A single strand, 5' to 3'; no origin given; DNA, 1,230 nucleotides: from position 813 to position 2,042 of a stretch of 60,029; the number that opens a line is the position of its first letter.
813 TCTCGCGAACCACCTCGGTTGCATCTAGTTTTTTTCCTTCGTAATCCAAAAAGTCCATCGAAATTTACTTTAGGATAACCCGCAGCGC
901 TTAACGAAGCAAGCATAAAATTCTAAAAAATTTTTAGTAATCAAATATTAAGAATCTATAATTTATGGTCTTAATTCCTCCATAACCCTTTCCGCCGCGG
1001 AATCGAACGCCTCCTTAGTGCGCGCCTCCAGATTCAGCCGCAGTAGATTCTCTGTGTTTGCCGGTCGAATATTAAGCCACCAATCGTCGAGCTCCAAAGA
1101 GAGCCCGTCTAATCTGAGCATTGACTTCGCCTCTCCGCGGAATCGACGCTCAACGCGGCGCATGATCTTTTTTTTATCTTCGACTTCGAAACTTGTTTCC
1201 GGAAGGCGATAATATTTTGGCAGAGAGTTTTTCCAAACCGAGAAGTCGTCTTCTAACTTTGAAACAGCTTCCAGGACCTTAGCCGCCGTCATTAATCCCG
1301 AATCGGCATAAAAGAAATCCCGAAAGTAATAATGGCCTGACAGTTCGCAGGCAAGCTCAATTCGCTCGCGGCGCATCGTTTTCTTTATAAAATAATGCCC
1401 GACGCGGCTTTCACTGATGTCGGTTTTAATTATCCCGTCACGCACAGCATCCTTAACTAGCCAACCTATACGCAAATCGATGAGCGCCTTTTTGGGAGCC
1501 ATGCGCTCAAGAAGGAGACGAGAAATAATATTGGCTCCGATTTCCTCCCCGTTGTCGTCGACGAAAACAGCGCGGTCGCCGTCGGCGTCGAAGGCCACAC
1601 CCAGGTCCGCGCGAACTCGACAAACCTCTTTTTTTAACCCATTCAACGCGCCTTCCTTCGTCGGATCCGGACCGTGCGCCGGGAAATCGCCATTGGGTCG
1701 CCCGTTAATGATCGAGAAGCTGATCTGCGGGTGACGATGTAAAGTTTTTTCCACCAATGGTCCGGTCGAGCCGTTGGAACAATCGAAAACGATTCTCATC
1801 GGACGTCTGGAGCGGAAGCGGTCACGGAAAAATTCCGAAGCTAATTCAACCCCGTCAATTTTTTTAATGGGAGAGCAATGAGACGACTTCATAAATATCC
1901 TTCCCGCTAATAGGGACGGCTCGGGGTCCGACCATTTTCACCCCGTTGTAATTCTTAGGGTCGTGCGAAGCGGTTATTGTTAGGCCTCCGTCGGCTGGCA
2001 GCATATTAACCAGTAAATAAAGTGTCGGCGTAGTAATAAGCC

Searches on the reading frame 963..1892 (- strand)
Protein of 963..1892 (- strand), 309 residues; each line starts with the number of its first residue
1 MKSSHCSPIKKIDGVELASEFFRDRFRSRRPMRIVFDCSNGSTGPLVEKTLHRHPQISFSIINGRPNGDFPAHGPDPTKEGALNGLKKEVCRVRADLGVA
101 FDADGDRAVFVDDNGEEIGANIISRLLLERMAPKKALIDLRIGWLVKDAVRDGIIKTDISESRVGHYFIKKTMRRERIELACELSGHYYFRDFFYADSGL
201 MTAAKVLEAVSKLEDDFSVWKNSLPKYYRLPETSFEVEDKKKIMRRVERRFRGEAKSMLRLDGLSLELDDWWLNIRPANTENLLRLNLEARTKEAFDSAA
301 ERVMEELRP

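Call 26: find_encoding_contigs(protein=window:963-1892:-, flank=10000, max_places=5)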
Protein window:963-1892:- (309 aa): 9 contigs read that carry it; 5 places shown.
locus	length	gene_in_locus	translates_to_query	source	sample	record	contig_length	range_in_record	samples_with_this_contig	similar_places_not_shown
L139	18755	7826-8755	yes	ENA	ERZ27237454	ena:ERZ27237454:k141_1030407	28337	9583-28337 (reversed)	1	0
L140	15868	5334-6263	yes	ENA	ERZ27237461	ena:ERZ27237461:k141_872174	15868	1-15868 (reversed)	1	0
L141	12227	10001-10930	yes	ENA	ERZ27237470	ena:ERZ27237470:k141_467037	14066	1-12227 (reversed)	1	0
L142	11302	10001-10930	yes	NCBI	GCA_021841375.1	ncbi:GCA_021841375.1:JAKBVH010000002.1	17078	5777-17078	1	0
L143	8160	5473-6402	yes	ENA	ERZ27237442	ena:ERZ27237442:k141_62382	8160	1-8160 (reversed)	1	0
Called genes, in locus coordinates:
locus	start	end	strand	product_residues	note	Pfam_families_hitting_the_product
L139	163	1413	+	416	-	PF00464:SHMT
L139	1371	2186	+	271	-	PF00763:THF_DHG_CYH, PF02882:THF_DHG_CYH_C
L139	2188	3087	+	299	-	PF03816:LytR_cpsA_psr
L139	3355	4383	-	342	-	PF00154:RecA_N, PF08423:Rad51, PF06745:ATPase (weak), PF27531:MT3502_N (faint), PF21096:RecA_C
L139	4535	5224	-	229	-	PF13413:HTH_25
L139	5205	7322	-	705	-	PF17854:FtsK_alpha, PF01580:FtsK_SpoIIIE, PF20703:nSTAND1 (faint), PF09397:FtsK_gamma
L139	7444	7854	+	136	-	PF02878:PGM_PMM_I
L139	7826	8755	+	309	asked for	PF02879:PGM_PMM_II, PF02880:PGM_PMM_III, PF00408:PGM_PMM_IV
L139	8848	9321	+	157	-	PF04308:RNaseH_like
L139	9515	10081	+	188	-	PF13482:RNase_H_2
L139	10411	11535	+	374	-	PF00266:Aminotran_5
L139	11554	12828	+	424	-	PF00089:Trypsin, PF10459:Peptidase_S46 (faint), PF13365:Trypsin_2, PF13180:PDZ_2, PF00595:PDZ, PF17820:PDZ_6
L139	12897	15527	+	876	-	PF02861:Clp_N, PF23569:NBD_SMAX1, PF00004:AAA, PF17871:AAA_lid_9, PF00004:AAA, PF07724:AAA_2, PF07728:AAA_5, PF10431:ClpB_D2-small, +8 more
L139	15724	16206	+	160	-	-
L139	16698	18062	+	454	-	PF12072:RNase_Y_N, PF00013:KH_1, PF01966:HD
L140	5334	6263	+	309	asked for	PF02879:PGM_PMM_II, PF02880:PGM_PMM_III, PF00408:PGM_PMM_IV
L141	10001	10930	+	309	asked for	PF02879:PGM_PMM_II, PF02880:PGM_PMM_III, PF00408:PGM_PMM_IV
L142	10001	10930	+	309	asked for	PF02879:PGM_PMM_II, PF02880:PGM_PMM_III, PF00408:PGM_PMM_IV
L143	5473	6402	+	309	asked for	PF02879:PGM_PMM_II, PF02880:PGM_PMM_III, PF00408:PGM_PMM_IV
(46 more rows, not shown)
